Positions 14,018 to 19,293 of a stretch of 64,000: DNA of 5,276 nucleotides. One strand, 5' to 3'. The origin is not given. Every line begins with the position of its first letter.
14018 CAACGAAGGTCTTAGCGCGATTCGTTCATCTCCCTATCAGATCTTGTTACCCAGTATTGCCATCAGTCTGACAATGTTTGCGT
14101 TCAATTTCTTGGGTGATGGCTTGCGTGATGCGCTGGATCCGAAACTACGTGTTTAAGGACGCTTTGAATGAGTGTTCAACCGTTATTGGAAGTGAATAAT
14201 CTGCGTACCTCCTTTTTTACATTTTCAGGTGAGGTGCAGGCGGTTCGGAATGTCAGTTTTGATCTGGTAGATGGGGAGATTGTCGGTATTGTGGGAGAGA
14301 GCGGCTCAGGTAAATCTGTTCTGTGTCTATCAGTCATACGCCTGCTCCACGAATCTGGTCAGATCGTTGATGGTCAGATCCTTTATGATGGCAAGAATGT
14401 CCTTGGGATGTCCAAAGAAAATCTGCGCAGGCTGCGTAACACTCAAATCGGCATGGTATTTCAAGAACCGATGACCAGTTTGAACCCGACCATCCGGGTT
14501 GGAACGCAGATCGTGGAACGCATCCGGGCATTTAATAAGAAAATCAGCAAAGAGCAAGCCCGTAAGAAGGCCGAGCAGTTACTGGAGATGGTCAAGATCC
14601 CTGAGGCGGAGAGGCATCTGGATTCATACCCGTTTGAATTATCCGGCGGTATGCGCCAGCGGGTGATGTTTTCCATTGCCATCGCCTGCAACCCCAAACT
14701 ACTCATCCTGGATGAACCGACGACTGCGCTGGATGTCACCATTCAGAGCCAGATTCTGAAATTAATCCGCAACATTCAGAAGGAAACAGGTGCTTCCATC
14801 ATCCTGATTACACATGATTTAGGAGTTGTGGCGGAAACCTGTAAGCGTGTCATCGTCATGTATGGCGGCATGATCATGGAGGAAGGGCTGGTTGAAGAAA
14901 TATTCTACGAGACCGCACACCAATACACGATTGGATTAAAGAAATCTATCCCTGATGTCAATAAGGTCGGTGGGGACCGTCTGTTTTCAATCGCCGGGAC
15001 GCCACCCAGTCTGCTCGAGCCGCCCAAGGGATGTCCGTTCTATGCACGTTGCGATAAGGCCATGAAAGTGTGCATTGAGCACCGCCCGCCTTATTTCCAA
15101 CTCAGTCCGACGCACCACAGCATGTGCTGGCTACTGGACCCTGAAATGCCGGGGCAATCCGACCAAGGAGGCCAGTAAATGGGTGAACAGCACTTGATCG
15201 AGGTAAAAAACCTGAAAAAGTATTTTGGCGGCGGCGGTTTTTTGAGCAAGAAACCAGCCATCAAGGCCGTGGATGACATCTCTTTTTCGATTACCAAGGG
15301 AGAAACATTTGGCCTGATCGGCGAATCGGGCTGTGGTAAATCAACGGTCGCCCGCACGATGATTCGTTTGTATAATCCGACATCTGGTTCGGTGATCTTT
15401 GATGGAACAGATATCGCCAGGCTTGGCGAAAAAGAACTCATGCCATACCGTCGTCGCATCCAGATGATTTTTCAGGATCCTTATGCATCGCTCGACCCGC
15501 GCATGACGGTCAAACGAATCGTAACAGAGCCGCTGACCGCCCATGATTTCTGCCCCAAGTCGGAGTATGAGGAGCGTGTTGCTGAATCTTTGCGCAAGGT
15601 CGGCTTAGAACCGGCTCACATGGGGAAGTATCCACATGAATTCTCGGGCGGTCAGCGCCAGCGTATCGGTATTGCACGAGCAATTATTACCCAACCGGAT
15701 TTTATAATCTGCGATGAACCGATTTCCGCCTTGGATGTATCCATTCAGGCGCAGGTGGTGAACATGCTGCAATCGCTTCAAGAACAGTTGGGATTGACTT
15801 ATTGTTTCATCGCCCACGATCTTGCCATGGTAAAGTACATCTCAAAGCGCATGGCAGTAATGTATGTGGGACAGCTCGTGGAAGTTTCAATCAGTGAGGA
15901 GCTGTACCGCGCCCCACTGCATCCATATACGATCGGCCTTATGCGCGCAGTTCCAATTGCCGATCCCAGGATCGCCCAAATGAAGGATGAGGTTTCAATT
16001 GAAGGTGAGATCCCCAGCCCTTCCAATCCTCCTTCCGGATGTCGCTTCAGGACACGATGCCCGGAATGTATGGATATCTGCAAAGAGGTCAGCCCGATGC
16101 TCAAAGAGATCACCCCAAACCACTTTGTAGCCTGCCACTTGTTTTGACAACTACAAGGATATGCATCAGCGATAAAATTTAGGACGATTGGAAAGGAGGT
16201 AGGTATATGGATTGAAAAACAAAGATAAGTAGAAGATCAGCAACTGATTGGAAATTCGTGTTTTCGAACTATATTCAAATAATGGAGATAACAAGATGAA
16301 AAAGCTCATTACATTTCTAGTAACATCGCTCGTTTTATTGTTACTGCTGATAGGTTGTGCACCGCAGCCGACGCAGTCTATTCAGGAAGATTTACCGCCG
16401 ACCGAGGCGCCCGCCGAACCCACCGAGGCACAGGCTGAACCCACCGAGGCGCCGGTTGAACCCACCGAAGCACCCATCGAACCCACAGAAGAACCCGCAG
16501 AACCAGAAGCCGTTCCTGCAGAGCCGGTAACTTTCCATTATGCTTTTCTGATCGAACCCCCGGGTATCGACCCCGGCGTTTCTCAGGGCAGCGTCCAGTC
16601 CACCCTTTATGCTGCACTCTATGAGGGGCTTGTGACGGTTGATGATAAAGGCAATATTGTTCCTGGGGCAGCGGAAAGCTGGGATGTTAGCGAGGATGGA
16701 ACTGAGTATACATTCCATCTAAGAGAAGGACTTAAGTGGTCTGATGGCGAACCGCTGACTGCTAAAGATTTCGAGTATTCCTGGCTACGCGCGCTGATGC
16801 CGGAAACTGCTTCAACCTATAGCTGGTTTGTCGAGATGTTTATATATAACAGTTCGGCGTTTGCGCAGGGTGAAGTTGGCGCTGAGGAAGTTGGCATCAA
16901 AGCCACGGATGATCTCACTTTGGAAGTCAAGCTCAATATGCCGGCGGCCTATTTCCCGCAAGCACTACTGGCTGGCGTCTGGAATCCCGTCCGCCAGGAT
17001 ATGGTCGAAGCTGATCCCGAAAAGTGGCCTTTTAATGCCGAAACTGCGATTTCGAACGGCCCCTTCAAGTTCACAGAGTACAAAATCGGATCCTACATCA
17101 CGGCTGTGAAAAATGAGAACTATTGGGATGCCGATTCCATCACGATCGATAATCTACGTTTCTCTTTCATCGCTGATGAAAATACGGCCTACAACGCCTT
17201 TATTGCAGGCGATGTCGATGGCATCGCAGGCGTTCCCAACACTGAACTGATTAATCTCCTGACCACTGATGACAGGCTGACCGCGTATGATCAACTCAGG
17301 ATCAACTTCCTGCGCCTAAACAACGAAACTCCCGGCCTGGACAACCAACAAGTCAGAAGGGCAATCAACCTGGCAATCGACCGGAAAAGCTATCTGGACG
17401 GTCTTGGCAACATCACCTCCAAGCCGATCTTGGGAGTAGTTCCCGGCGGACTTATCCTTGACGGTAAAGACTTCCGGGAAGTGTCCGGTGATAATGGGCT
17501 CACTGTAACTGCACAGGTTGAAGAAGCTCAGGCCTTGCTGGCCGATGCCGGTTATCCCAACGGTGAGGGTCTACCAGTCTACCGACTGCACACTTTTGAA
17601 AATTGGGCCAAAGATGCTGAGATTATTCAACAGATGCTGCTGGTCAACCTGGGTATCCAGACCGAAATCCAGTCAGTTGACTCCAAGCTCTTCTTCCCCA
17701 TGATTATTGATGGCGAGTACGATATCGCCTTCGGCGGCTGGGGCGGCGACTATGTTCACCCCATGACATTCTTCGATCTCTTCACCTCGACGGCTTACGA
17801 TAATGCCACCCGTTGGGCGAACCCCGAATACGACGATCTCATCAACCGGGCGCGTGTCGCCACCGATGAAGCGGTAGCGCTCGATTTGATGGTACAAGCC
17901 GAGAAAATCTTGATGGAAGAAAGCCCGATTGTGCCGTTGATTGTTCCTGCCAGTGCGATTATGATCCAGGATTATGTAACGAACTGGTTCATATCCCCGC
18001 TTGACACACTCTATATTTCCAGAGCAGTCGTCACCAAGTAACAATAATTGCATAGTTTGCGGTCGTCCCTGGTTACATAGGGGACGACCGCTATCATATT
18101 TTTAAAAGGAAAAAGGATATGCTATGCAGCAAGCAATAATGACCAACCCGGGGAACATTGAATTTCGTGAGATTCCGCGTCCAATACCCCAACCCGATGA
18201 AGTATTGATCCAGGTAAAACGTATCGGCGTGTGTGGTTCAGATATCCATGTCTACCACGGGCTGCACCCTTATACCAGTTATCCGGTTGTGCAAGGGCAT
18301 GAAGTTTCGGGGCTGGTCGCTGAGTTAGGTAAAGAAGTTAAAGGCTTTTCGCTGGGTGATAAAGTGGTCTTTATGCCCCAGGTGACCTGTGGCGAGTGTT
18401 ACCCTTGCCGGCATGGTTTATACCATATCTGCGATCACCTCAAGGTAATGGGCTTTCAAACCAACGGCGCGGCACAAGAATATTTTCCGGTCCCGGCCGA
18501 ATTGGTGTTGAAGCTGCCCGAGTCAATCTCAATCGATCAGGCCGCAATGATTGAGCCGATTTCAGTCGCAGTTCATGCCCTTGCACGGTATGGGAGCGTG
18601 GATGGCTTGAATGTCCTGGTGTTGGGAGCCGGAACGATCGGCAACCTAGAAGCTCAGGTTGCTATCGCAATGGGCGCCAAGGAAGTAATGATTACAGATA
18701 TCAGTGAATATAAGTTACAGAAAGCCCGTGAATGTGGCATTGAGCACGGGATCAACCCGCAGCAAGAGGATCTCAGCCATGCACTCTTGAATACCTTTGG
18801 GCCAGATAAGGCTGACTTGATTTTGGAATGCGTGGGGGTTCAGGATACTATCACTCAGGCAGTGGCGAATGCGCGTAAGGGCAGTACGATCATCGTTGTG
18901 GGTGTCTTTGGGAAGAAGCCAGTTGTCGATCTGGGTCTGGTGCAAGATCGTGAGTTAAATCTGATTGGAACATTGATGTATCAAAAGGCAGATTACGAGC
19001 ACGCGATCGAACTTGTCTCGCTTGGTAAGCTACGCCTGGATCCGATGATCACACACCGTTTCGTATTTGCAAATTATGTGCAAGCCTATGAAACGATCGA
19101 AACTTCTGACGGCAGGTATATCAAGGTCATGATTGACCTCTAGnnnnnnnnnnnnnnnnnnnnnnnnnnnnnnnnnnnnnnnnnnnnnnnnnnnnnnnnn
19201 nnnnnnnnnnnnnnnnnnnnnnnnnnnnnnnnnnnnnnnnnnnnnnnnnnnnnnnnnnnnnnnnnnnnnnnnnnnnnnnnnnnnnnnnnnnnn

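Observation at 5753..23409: About 17.7-kb block bounded by a 40-nt direct repeat with an integrase relic just inside: a decayed integrated island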

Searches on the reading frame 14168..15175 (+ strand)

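Call 18: search_protein_families(library=pfam, proteins=[window:14168-15175:+], max_evalue=0.01)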
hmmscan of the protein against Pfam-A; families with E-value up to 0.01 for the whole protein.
window:14168-15175:+ (336 aa): 6 families
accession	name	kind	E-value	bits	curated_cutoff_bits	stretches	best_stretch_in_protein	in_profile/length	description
PF00005.33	ABC_tran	-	5.3e-31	108.5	25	1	27-186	2-137/137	ABC transporter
PF08352.17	oligo_HPY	-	2.3e-16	60.4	27.1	1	237-302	1-65/65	Oligopeptide/dipeptide transporter, C-terminal region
PF13304.12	AAA_21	-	6.2e-10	40.1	27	1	154-221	234-303/304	AAA domain, putative AbiEii toxin, Type IV TA system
PF02463.25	SMC_N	-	1.7e-08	34.6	40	1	35-227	23-207/220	RecF/RecN/SMC N terminal domain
PF13401.12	AAA_22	-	6.1e-05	23.8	27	1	39-214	8-121/130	AAA domain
PF13481.12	AAA_25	-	0.0068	16.5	27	0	32-58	28-55/195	AAA domain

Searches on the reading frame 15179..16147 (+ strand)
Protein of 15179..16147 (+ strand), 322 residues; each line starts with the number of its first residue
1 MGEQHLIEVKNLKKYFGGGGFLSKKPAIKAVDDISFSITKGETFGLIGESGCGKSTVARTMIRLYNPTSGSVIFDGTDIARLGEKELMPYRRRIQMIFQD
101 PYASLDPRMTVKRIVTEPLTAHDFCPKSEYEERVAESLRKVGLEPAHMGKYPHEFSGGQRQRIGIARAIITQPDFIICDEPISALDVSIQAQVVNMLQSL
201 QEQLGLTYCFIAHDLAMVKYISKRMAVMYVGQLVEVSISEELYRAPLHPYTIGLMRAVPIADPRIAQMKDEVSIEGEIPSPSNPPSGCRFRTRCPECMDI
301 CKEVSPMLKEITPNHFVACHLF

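Call 15: search_protein_families(library=pfam, proteins=[window:15179-16147:+], max_evalue=0.01)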
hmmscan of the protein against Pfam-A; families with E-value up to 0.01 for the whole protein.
window:15179-16147:+ (322 aa): 4 families
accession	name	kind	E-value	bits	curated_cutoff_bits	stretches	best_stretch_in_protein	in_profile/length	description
PF00005.33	ABC_tran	-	8e-36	124.1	25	1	32-182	2-136/137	ABC transporter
PF08352.17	oligo_HPY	-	2.9e-17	63.2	27.1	1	234-301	1-65/65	Oligopeptide/dipeptide transporter, C-terminal region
PF00006.31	ATP-synt_ab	-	0.0013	18.9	29.5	1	29-65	3-38/213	ATP synthase alpha/beta family, nucleotide-binding domain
PF13401.12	AAA_22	-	0.0056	17.4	27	1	46-70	10-34/130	AAA domain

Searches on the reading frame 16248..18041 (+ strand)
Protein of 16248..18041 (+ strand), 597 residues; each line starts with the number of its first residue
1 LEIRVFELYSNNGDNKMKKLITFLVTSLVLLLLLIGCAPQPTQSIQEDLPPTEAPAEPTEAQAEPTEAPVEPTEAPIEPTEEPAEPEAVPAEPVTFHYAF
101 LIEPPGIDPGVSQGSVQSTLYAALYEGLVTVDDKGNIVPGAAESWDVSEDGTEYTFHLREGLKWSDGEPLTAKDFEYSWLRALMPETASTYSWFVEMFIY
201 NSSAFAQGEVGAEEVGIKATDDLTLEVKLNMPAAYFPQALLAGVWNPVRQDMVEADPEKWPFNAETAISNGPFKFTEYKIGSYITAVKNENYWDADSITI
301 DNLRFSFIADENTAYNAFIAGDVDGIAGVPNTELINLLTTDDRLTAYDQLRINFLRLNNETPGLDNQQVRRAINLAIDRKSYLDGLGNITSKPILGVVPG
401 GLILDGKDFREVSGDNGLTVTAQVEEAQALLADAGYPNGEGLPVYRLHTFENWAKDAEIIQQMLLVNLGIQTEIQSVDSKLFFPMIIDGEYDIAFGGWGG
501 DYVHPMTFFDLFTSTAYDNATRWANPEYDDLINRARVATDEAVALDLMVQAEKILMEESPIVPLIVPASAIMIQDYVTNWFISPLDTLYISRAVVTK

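Call 15: search_protein_families(library=pfam, proteins=[window:16248-18041:+], max_evalue=0.01)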
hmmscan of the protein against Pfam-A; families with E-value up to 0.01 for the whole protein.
window:16248-18041:+ (597 aa): 1 family
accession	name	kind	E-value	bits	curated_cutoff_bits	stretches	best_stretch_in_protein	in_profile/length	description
PF00496.27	SBP_bac_5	-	1.3e-87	294.8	32.4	1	136-517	1-365/368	Bacterial extracellular solute-binding proteins, family 5 Middle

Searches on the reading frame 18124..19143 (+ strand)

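Call 15: search_protein_families(library=pfam, proteins=[window:18124-19143:+], max_evalue=0.01)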
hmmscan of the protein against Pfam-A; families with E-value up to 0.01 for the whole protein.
window:18124-19143:+ (339 aa): 10 families
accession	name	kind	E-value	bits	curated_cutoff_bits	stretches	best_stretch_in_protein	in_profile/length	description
PF08240.17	ADH_N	-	4.8e-31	107.5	23.5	1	23-133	1-104/104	Alcohol dehydrogenase GroES-like domain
PF00107.32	ADH_zinc_N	-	4.3e-26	91.8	31.8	1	172-298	2-127/129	Zinc-binding dehydrogenase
PF16912.11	Glu_dehyd_C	-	8.2e-09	35.7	34.9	1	139-338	3-210/211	Glucose dehydrogenase C-terminus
PF13602.12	ADH_zinc_N_2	-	1.8e-06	29.3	27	1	205-328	2-126/134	Zinc-binding dehydrogenase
PF01262.27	AlaDh_PNT_C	-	0.00029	20.8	23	1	159-207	26-74/214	Alanine dehydrogenase/PNT, C-terminal domain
PF02254.24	TrkA_N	-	0.0015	19.3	23.8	1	164-257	1-93/116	TrkA-N domain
PF02737.24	3HCDH_N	-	0.0025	18.2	22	1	164-204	2-41/180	3-hydroxyacyl-CoA dehydrogenase, NAD binding domain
PF10589.14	NADH_4Fe-4S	-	0.0026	18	23.5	1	83-108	9-34/85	NADH-ubiquinone oxidoreductase-F iron-sulfur binding region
PF00899.27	ThiF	-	0.0037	16.9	28.1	1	162-193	21-52/238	ThiF family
PF01488.26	Shikimate_DH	-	0.0089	16.5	24.3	0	155-201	6-52/138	Shikimate / quinate 5-dehydrogenase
